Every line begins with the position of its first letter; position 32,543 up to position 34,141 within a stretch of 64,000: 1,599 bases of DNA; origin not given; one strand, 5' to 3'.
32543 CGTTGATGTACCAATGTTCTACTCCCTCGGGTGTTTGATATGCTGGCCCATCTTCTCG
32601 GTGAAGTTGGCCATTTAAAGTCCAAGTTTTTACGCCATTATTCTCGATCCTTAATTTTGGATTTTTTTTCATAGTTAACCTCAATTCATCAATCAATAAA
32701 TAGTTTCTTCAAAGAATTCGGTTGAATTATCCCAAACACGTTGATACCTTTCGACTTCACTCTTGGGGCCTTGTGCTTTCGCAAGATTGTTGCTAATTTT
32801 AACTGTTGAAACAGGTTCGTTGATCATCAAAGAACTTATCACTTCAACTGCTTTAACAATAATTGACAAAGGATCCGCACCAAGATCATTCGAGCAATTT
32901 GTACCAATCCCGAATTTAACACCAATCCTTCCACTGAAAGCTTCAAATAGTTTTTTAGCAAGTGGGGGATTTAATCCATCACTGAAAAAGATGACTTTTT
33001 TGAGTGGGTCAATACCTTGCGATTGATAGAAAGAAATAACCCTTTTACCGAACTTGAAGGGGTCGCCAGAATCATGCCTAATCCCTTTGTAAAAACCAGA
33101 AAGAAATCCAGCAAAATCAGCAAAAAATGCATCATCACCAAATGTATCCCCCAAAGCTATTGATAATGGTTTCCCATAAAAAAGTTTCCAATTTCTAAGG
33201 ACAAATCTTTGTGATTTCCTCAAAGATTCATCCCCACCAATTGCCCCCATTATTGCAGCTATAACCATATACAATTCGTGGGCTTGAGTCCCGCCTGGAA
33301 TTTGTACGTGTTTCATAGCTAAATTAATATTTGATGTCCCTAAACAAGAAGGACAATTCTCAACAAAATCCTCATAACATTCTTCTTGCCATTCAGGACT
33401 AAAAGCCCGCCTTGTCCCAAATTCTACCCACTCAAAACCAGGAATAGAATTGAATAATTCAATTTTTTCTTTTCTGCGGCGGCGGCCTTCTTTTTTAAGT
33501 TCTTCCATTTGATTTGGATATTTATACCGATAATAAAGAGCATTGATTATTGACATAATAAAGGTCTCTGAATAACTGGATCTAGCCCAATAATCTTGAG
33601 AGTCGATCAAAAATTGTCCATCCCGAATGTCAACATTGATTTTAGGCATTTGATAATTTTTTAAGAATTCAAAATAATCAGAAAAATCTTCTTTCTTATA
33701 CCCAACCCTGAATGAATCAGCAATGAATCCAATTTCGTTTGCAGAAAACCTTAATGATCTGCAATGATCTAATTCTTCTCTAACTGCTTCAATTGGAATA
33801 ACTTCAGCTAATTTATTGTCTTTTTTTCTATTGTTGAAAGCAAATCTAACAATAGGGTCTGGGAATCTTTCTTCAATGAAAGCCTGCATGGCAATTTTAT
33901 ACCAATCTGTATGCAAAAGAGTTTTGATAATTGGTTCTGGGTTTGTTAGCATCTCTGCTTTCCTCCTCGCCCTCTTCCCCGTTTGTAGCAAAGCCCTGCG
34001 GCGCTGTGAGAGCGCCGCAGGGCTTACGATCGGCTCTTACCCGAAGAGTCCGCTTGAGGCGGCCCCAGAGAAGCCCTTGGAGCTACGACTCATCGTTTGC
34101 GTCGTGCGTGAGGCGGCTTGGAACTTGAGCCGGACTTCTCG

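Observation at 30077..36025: Phage-borne Preiss-Handler-type NAD+ rebuilding gene set (NadE + PncB-like + cysteine-hydrolase-like), with a MORN protein in the same operon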

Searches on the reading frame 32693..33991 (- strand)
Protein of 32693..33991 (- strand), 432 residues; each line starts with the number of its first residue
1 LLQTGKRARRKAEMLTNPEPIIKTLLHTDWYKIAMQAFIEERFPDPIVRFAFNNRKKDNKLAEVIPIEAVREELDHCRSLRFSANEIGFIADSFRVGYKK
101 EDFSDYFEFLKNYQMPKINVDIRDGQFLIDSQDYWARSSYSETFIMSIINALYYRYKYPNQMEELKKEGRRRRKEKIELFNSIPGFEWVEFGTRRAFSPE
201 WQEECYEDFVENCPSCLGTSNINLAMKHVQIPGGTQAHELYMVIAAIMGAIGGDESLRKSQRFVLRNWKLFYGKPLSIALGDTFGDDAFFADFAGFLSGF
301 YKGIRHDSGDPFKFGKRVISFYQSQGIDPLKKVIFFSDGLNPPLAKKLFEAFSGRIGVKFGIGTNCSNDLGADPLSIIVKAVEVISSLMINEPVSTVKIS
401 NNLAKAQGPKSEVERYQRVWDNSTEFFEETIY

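Call 3: search_protein_families(library=pfam, proteins=[window:32693-33991:-], max_evalue=0.01)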
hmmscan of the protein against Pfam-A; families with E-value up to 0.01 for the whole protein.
window:32693-33991:- (432 aa): 2 families
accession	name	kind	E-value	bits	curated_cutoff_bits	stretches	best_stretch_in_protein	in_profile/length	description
PF04095.22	NAPRTase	-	5.4e-41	141.4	20.8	1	186-422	1-237/239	Nicotinate phosphoribosyltransferase (NAPRTase) family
PF17767.7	NAPRTase_N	-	1.4e-15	58.1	32.6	1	26-150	1-125/125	Nicotinate phosphoribosyltransferase (NAPRTase) N-terminal domain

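Call 5: search_protein_families(library=phrogs, proteins=[window:32693-33991:-], max_evalue=0.001)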
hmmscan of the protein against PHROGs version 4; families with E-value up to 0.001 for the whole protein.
window:32693-33991:- (432 aa): 1 family
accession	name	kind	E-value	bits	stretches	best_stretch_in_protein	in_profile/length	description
phrog_448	-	other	5.4e-12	46.3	1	17-424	8-451/500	nicotinamide phosphoribosyl transferase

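Call 6: search_protein_families(library=ncbifam, proteins=[window:32693-33991:-], max_evalue=0.01)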
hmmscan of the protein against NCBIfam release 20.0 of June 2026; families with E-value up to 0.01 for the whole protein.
window:32693-33991:- (432 aa): 3 families
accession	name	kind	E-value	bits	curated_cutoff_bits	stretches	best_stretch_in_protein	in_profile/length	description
NF003704.0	PRK05321.1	subfamily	4.2e-103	345.4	379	1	18-420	6-389/398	nicotinate phosphoribosyltransferase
TIGR01514.1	NAPRTase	equivalog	1.9e-79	267.6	269.55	1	21-418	1-393/399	nicotinate phosphoribosyltransferase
NF006696.0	PRK09243.1-3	equivalog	1.7e-06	27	503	1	188-383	158-336/451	nicotinate phosphoribosyltransferase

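Call 40: search_protein_families(library=padloc, proteins=[window:32693-33952:-], max_evalue=0.01)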
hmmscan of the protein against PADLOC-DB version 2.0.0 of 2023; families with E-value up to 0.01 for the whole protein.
window:32693-33952:- (419 aa): 0 families

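Call 53: search_dna_similar(query=window:32693-33952:-, collection=phages, mode=protein, max_rows=25)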
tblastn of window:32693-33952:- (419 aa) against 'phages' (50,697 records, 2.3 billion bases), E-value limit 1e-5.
Records with a match: 13; places in all: 13; records where one place covers at least 80% of the query: 13.
Best place of each record, by identity: <60% 13.
By first word of the organism name: uncultured 4; Bacteriophage 3; Acinetobacter 2; Agrobacterium 2; Moraxella 1; Sinorhizobium 1.
By host as written in the record: - 9; Agrobacterium tumefaciens C58 2; Moraxella catarrhalis 1; Sinohrizobium meliloti NRRL L-50 1.
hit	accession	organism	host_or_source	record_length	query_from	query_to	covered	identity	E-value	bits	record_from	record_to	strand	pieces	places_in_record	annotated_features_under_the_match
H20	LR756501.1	uncultured phage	metagenomic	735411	8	406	95%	33.8%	2e-37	150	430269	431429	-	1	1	record has no annotation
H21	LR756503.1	uncultured phage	metagenomic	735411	8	406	95%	33.8%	2e-37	150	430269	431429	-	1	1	record has no annotation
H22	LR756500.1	uncultured phage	metagenomic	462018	8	405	95%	33.4%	9e-44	169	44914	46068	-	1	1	record has no annotation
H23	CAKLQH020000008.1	Acinetobacter phage MD-2021a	not known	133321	7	405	95%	31.7%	5e-44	170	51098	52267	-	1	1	pncB: nicotinate phosphoribosyltransferase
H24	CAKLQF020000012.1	Acinetobacter phage MD-2021a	not known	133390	7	405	95%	31.7%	5e-44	170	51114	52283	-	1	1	pncB: nicotinate phosphoribosyltransferase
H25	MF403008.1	Agrobacterium phage Atu_ph07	Agrobacterium tumefaciens C58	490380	6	409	96%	30.9%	2e-49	186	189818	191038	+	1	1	nicotinate phosphoribosyltransferase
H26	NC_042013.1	Agrobacterium phage Atu_ph07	Agrobacterium tumefaciens C58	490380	6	409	96%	30.9%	2e-49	186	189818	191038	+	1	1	nicotinate phosphoribosyltransferase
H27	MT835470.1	Bacteriophage sp.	human fecal samples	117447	6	401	95%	31.3%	3e-35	144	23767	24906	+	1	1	record has no annotation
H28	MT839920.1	Bacteriophage sp.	human fecal samples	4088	3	400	95%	30.7%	2e-34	141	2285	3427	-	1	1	record has no annotation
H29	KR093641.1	Moraxella phage Mcat17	Moraxella catarrhalis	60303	1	369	88%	32.5%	7e-42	163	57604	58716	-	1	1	none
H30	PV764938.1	Sinorhizobium phage Phosso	Sinohrizobium meliloti NRRL L-50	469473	6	406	96%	29.9%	3e-42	164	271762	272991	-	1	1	nicotinate phosphoribosyltransferase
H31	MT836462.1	Bacteriophage sp.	human fecal samples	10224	7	400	94%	29.1%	1e-31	133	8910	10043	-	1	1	record has no annotation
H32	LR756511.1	uncultured phage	metagenomic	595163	8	367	86%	31.3%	2e-30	130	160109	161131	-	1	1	record has no annotation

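Call 65: search_solved_structures(query=window:32693-33952:-, max_evalue=1e-10, show_alignments=1)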
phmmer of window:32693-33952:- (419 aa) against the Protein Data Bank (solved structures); distinct sequences matched with E-value up to 1e-10: 6.
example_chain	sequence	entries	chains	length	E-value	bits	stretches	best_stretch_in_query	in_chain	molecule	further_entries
1ybe_A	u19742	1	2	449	8.9e-63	215.7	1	6-407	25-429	Nicotinate phosphoribosyltransferase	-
1yir_A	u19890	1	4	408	2.8e-51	177.9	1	6-368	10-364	Nicotinate phosphoribosyltransferase 2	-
4hl7_A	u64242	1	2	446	6.1e-47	163.6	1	7-359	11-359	Nicotinate phosphoribosyltransferase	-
3os4_A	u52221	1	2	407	1.6e-45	158.9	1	4-371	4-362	Nicotinate phosphoribosyltransferase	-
1vlp_A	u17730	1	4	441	4.8e-35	124.4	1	6-404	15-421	nicotinate phosphoribosyltransferase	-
2im5_A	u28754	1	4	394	5.8e-35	124.1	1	8-368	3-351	Nicotinate phosphoribosyltransferase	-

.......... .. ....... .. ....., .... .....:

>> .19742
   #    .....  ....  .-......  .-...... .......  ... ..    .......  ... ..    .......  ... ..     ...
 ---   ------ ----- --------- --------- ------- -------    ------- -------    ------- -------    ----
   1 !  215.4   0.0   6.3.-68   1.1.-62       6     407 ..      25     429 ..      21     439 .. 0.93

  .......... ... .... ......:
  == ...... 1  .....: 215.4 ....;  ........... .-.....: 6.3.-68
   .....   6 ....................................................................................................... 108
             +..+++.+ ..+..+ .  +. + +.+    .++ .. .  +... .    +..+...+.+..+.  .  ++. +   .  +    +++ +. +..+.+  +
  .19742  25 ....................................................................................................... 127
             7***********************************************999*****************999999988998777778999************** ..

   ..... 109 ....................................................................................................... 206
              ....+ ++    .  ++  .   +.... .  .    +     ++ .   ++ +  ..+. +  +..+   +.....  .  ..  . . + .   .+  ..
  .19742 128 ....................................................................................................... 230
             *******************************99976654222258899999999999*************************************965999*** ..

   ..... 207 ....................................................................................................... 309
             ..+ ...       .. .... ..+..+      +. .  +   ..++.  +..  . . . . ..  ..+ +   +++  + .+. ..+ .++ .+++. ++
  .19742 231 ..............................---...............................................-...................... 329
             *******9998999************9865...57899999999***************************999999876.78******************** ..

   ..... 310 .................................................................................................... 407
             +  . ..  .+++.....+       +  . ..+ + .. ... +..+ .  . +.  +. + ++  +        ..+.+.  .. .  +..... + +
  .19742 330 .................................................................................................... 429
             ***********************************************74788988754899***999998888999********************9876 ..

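Call 107: get_annotated_region(hit=H25, flank=5000)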
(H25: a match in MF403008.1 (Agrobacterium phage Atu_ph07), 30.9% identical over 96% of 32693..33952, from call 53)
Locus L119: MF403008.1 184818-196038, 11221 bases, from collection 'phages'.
description: Agrobacterium phage Atu_ph07, complete genome.
organism: Agrobacterium phage Atu_ph07 (NCBI taxid 2024264)
taxonomy: Viruses; Duplodnaviria; Heunggongvirae; Uroviricota; Caudoviricetes; Polybotosvirus; Polybotosvirus Atuph07
host: Agrobacterium tumefaciens C58; source: -; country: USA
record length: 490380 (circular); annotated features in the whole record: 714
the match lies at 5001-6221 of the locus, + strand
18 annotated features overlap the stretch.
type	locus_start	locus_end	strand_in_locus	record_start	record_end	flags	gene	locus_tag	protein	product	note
CDS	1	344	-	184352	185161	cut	-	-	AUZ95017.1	adenine-specific methyltransferase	-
CDS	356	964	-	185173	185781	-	-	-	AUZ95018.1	hypothetical protein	-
CDS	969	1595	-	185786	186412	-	-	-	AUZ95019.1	hypothetical protein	-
CDS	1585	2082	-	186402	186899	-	-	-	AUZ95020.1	ADP-ribose pyrophosphatase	-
CDS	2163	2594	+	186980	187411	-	-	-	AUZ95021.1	hypothetical protein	-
CDS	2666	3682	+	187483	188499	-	-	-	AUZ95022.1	EF hand domain/PKD domain protein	-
CDS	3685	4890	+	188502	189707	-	-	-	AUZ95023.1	hypothetical protein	-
CDS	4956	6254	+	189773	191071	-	-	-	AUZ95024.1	nicotinate phosphoribosyltransferase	-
CDS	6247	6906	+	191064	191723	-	-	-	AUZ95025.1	hypothetical protein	-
CDS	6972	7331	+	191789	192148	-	-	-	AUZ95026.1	hypothetical protein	-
CDS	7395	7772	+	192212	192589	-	-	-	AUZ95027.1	hypothetical protein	-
CDS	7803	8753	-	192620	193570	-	-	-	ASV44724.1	thymidylate synthase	thymidylate synthase thyX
CDS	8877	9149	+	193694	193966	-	-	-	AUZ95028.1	hypothetical protein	-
CDS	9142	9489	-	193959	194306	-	-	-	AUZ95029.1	hypothetical protein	-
CDS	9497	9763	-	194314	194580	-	-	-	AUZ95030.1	hypothetical protein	-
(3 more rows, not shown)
